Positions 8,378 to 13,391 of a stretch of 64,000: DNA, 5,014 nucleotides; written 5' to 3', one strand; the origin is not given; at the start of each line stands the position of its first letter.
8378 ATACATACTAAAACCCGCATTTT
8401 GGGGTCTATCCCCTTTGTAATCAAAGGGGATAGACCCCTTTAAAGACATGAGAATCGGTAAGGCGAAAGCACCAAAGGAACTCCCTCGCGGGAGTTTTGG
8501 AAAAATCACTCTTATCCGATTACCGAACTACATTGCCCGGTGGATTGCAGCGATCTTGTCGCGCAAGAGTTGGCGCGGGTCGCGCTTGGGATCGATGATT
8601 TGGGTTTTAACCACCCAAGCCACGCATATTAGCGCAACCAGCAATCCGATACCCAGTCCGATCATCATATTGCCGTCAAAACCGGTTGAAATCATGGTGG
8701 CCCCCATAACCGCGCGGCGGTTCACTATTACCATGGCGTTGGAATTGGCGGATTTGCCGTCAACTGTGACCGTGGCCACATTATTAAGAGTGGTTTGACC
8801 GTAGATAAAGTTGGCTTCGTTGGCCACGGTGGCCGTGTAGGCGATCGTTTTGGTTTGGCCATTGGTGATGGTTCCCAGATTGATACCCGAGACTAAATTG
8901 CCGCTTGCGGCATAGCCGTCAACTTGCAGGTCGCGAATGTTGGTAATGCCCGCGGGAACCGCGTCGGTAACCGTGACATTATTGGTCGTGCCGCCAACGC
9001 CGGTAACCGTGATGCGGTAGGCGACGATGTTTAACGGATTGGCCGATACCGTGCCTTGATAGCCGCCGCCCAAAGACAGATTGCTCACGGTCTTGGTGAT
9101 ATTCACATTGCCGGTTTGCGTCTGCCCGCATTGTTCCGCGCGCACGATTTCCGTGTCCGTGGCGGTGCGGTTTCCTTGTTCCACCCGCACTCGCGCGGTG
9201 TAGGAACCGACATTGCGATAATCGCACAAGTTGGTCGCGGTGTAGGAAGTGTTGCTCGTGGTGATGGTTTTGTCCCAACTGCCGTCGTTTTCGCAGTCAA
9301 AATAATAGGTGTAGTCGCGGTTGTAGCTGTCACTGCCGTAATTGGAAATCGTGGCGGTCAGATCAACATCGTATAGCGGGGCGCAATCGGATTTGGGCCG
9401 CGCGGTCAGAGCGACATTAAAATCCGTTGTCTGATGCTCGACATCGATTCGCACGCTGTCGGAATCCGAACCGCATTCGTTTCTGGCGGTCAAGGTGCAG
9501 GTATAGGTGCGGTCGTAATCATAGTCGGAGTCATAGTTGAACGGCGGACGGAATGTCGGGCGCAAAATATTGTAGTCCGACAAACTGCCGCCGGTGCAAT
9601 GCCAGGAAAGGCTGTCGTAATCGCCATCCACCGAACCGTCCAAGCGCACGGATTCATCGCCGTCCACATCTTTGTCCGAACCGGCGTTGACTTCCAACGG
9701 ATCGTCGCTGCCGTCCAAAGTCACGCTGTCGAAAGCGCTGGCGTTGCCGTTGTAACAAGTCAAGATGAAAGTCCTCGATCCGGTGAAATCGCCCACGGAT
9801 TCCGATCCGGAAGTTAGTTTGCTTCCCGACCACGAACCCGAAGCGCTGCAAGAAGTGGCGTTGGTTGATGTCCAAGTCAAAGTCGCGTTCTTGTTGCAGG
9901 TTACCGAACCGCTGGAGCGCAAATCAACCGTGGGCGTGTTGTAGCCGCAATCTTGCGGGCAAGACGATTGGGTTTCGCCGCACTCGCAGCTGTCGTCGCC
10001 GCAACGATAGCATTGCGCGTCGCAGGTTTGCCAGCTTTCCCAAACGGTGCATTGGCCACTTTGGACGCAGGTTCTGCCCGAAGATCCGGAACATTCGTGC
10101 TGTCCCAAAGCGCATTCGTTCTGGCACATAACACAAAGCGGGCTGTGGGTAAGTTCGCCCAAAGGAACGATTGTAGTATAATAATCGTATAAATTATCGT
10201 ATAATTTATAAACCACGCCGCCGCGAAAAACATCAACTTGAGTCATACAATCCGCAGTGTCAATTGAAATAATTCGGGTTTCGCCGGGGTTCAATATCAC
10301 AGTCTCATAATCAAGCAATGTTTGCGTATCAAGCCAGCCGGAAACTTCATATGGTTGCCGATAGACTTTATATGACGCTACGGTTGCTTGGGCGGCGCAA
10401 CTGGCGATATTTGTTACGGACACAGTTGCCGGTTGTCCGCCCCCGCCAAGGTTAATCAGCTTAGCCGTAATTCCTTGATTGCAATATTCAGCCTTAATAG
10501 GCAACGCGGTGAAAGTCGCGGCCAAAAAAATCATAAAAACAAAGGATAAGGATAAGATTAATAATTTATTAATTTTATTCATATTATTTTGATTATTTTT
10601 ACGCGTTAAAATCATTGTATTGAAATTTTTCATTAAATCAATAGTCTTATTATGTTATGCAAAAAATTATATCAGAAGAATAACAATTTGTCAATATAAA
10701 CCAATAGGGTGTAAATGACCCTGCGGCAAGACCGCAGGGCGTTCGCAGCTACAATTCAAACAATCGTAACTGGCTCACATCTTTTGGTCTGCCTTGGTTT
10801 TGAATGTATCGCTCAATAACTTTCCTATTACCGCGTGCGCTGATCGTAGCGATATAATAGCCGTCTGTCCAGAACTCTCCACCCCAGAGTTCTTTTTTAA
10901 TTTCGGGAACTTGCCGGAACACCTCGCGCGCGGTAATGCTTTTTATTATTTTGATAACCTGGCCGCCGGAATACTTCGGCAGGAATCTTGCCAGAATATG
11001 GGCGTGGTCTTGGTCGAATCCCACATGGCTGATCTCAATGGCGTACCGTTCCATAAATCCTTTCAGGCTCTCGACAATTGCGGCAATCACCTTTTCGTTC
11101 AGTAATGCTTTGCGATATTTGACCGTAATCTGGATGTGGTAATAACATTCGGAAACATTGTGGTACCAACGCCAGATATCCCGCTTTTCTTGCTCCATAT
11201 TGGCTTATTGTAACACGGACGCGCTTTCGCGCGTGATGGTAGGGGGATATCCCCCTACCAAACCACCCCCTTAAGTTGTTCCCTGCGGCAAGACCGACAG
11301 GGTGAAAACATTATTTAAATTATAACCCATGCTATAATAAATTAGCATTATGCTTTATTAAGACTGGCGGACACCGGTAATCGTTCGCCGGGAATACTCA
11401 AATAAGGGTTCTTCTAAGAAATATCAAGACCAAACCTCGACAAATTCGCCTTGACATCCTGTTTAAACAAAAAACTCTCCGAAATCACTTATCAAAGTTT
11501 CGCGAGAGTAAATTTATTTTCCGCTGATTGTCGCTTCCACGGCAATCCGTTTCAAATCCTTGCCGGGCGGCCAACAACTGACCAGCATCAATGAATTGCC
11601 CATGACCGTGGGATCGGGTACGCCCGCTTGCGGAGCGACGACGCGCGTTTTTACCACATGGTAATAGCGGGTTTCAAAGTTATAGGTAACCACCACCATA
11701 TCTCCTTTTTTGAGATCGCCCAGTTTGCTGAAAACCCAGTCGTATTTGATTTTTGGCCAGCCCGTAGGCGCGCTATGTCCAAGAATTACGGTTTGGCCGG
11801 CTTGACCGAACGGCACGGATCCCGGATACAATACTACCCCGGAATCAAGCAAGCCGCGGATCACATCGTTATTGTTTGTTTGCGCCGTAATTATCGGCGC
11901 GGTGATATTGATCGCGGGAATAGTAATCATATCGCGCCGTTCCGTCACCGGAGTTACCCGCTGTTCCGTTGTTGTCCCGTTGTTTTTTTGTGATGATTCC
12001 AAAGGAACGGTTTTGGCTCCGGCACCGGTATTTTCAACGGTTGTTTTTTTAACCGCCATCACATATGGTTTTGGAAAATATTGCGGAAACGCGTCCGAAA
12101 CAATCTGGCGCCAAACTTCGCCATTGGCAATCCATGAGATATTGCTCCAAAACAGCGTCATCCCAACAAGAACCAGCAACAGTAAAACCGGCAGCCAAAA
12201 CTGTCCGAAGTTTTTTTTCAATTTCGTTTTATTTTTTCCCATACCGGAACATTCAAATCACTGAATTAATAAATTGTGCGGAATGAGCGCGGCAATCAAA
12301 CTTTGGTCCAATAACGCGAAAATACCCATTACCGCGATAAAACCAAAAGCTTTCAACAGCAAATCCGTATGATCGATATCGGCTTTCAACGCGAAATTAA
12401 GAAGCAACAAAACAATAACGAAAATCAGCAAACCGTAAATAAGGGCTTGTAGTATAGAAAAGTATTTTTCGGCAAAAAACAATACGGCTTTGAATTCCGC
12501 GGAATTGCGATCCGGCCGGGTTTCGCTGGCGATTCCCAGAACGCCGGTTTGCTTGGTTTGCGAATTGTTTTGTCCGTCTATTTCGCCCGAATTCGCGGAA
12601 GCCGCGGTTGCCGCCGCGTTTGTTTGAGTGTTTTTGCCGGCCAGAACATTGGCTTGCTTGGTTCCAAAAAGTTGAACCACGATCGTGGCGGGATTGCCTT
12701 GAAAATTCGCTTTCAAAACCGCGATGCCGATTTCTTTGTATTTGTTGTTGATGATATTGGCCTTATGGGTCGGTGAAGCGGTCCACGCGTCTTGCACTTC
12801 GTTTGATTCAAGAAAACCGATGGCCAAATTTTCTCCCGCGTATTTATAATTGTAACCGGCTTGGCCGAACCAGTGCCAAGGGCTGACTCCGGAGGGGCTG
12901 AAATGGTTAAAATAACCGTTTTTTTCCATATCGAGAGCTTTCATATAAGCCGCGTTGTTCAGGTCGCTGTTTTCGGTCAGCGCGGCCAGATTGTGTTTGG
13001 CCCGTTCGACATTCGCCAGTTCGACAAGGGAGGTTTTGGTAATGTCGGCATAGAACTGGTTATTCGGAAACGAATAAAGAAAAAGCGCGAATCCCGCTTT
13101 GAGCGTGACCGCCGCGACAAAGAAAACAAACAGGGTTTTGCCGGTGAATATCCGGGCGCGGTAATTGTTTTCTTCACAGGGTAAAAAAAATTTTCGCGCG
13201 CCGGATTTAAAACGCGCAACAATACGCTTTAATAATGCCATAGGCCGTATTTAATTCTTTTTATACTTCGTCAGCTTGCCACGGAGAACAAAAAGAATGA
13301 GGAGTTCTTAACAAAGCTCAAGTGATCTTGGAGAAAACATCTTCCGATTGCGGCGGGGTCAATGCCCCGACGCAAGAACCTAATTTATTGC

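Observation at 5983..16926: Three surface-protein paralogs share zero-divergence cassettes (1,542-bp perfect inverted repeat; 833-bp block in all three): possible head/tail shuffling locus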

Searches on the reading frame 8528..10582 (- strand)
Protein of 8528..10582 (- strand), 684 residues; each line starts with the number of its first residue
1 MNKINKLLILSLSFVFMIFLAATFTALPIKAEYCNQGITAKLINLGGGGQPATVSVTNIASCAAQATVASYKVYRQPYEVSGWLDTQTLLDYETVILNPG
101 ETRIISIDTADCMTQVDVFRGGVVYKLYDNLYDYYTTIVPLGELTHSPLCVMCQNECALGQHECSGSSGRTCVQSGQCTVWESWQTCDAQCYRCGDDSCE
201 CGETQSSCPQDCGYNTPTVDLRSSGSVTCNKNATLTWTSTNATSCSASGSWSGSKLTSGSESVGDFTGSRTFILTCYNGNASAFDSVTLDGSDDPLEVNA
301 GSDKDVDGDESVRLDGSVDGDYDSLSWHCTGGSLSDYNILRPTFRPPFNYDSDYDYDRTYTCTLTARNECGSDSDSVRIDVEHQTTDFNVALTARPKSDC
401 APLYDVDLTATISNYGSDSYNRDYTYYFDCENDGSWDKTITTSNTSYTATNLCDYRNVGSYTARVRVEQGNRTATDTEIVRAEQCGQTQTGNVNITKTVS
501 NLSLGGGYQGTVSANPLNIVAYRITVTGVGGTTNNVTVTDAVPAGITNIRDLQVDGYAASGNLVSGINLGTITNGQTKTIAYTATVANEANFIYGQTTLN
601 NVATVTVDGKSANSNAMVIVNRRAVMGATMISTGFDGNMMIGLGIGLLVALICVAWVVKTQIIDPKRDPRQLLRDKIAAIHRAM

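Call 6: search_protein_families(library=pfam, proteins=[window:8528-10582:-], max_evalue=0.01)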
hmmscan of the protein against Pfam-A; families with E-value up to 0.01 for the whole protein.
window:8528-10582:- (684 aa): 1 family
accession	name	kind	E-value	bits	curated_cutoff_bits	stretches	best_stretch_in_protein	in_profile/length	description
PF00801.26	PKD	-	0.0015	18.9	23.5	0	405-475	16-73/80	PKD domain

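Call 15: find_encoding_contigs(protein=window:8528-10582:-, flank=10000, max_places=10)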
Protein window:8528-10582:- (684 aa): no gene with exactly this product is on record in the collection.

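Call 43: search_protein_families(library=ncbifam, proteins=[window:8528-10582:-], max_evalue=0.01)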
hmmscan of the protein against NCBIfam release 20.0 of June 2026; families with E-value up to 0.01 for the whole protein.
window:8528-10582:- (684 aa): 2 families
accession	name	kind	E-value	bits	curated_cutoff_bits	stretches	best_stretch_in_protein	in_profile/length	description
TIGR01451.2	B_ant_repeat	repeat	0.00027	20.9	24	1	513-549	7-44/53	DUF11 type repeat protein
NF041523.1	post_COAP_1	domain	0.004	17.6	40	0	517-566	59-109/115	post-COAP-1 domain-containing protein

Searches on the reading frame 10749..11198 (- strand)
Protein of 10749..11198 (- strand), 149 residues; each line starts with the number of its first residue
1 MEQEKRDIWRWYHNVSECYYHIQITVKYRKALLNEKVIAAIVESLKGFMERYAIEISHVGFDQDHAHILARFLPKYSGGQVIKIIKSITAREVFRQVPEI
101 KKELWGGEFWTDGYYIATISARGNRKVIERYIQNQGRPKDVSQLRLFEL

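Call 11: search_protein_families(library=pfam, proteins=[window:10749-11198:-], max_evalue=0.001)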
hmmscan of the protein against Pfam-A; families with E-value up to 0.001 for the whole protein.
window:10749-11198:- (149 aa): 1 family
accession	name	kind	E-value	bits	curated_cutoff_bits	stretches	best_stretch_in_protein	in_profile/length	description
PF01797.21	Y1_Tnp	-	9.6e-31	106.9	23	1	15-135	2-121/121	Transposase IS200 like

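Call 18: find_encoding_contigs(protein=window:10749-11198:-, flank=10000, max_places=10)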
Protein window:10749-11198:- (149 aa): 19 contigs read that carry it; 10 places shown.
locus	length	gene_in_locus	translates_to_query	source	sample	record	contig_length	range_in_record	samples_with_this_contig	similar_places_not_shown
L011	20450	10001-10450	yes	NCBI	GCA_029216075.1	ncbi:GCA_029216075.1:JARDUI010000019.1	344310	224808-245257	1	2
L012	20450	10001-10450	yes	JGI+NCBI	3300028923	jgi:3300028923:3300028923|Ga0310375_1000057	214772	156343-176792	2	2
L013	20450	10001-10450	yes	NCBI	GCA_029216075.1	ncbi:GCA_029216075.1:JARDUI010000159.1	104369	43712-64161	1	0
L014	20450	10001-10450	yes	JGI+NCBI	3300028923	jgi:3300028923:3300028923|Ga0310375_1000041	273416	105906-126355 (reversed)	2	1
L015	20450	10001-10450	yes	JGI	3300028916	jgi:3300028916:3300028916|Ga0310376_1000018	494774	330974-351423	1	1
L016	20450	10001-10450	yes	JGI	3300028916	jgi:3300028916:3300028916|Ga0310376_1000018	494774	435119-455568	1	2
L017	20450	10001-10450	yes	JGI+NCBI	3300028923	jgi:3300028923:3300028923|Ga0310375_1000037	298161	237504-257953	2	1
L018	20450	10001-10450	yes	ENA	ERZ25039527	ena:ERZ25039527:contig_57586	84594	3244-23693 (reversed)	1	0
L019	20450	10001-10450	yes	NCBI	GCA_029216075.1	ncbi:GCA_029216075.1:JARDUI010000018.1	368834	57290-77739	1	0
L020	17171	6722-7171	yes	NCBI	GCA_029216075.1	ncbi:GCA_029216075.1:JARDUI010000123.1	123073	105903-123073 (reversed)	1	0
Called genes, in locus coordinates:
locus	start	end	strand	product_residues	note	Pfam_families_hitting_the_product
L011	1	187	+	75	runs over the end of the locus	PF00137:ATP-synt_C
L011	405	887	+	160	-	PF00430:ATP-synt_B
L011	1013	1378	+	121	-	PF00213:OSCP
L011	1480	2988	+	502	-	PF02874:ATP-synt_ab_N, PF00006:ATP-synt_ab, PF00306:ATP-synt_ab_C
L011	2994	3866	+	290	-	PF00231:ATP-synt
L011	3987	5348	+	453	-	PF02874:ATP-synt_ab_N, PF00006:ATP-synt_ab, PF22919:ATP-synt_VA_C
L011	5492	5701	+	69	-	PF02823:ATP-synt_DE_N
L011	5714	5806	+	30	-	-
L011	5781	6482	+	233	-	PF01865:PhoU_div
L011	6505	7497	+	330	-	PF01384:PHO4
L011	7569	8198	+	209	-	PF00702:Hydrolase, PF13419:HAD_2 (weak), PF13242:Hydrolase_like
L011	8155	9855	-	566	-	PF00239:Resolvase, PF07508:Recombinase, PF13408:Zn_ribbon_recom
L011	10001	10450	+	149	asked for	PF01797:Y1_Tnp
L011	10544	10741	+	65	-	PF13560:HTH_31, PF12844:HTH_19, PF13443:HTH_26, PF01381:HTH_3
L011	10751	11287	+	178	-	PF09851:SHOCT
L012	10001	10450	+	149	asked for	PF01797:Y1_Tnp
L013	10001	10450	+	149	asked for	PF01797:Y1_Tnp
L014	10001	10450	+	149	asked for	PF01797:Y1_Tnp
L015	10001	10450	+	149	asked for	PF01797:Y1_Tnp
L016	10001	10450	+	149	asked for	PF01797:Y1_Tnp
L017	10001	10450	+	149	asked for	PF01797:Y1_Tnp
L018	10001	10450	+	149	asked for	PF01797:Y1_Tnp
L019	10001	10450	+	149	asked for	PF01797:Y1_Tnp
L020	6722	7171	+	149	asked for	PF01797:Y1_Tnp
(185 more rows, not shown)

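Call 43: search_protein_families(library=ncbifam, proteins=[window:10749-11198:-], max_evalue=0.01)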
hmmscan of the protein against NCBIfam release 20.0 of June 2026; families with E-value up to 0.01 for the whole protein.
window:10749-11198:- (149 aa): 2 families
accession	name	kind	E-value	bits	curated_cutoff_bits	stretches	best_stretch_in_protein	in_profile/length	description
NF033573.1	transpos_IS200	equivalog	4.5e-32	110.9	55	1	13-134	6-126/126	IS200/IS605 family transposase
NF047646.1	REP_Tyr_transpos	equivalog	5.2e-08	32.9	80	1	16-133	8-128/146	REP-associated tyrosine transposase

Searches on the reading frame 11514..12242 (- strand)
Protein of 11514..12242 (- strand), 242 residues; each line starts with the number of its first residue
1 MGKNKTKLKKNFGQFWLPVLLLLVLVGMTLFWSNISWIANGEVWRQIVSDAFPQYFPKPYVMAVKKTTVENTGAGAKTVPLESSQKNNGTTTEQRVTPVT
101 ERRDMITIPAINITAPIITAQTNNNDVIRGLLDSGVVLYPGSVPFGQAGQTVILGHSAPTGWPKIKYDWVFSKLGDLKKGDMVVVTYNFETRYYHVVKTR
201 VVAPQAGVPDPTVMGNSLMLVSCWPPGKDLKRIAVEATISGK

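Call 11: search_protein_families(library=pfam, proteins=[window:11514-12242:-], max_evalue=0.001)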
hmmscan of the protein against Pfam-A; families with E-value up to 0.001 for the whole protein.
window:11514-12242:- (242 aa): 1 family
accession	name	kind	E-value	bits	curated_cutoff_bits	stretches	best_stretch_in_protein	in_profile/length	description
PF04203.18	Sortase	-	2.7e-18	66.4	26.6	1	106-238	1-123/125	Sortase domain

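Call 43: search_protein_families(library=ncbifam, proteins=[window:11514-12242:-], max_evalue=0.01)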
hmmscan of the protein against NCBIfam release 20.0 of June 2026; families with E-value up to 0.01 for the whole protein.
window:11514-12242:- (242 aa): 7 families
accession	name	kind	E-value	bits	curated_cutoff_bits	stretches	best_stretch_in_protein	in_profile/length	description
NF033745.1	class_C_sortase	subfamily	3.6e-13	49.8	160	1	79-237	67-218/220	class C sortase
TIGR01076.1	sortase_fam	subfamily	3.4e-11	43.1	39.35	1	106-236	3-124/136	sortase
NF058671.1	sortase_SrtD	exception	2.2e-10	40.5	140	1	76-225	34-170/187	class D sortase, LPxTATN-specific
NF033746.1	class_D_sortase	subfamily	5.4e-09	36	165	1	102-225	9-116/135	class D sortase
NF033748.1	class_F_sortase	subfamily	6.4e-08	32.4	166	1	103-216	11-122/155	class F sortase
NF033747.1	class_E_sortase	subfamily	4.9e-06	26.5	160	1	52-206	45-172/211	class E sortase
TIGR03784.1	marine_sortase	equivalog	0.00013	21.6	158.25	1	168-225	100-158/174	class GN sortase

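Call 72: find_encoding_contigs(protein=window:11514-12242:-, flank=6000, max_places=10)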
Protein window:11514-12242:- (242 aa): 10 contigs read that carry it; 7 places shown.
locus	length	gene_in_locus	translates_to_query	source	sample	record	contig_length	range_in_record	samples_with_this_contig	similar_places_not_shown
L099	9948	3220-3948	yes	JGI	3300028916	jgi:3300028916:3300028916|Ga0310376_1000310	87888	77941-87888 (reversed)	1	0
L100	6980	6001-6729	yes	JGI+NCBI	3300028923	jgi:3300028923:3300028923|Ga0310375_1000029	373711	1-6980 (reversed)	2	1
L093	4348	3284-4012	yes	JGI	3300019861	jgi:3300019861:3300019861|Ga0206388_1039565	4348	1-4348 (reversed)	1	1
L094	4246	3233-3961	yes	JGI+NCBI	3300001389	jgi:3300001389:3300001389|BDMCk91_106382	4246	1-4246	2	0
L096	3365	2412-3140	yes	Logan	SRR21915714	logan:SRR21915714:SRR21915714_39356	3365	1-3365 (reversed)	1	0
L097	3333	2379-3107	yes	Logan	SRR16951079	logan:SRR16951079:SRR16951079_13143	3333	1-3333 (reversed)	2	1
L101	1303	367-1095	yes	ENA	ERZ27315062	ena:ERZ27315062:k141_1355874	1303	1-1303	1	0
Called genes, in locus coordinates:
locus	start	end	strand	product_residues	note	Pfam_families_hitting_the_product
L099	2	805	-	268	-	?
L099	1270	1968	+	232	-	-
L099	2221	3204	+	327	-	PF00188:CAP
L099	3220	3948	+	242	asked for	PF04203:Sortase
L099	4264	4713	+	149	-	PF01797:Y1_Tnp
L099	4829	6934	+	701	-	-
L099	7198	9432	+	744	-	-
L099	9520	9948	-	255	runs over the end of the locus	PF04402:SIMPL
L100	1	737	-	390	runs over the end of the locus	PF01490:Aa_trans (weak), PF03222:Trp_Tyr_perm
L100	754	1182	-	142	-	PF20393:Pro_CA_2 (weak)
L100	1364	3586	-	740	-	-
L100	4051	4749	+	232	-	-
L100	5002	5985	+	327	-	PF00188:CAP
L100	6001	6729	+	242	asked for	PF04203:Sortase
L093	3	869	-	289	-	?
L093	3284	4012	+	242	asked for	PF04203:Sortase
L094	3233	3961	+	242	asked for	PF04203:Sortase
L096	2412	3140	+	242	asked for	PF04203:Sortase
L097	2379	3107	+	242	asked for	PF04203:Sortase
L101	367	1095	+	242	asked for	PF04203:Sortase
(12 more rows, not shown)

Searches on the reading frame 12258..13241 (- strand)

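Call 11: search_protein_families(library=pfam, proteins=[window:12258-13241:-], max_evalue=0.001)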
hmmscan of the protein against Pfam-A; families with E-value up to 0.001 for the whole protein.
window:12258-13241:- (327 aa): 1 family
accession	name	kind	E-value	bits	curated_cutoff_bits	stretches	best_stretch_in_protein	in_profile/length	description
PF00188.32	CAP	-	2.3e-18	67.6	21.1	1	74-192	2-117/117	Cysteine-rich secretory protein family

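Call 43: search_protein_families(library=ncbifam, proteins=[window:12258-13241:-], max_evalue=0.01)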
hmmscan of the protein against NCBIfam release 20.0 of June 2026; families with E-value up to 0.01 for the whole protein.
window:12258-13241:- (327 aa): 2 families
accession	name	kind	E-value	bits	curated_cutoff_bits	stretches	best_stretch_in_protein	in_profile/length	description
TIGR02909.1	spore_YkwD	subfamily_domain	3.5e-31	107.7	171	1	70-192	6-125/127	uncharacterized protein, YkwD family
NF052539.1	DivAsocLipDalA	equivalog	3.9e-13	49.6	200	1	70-177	49-156/169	divisome-associated lipoprotein DalA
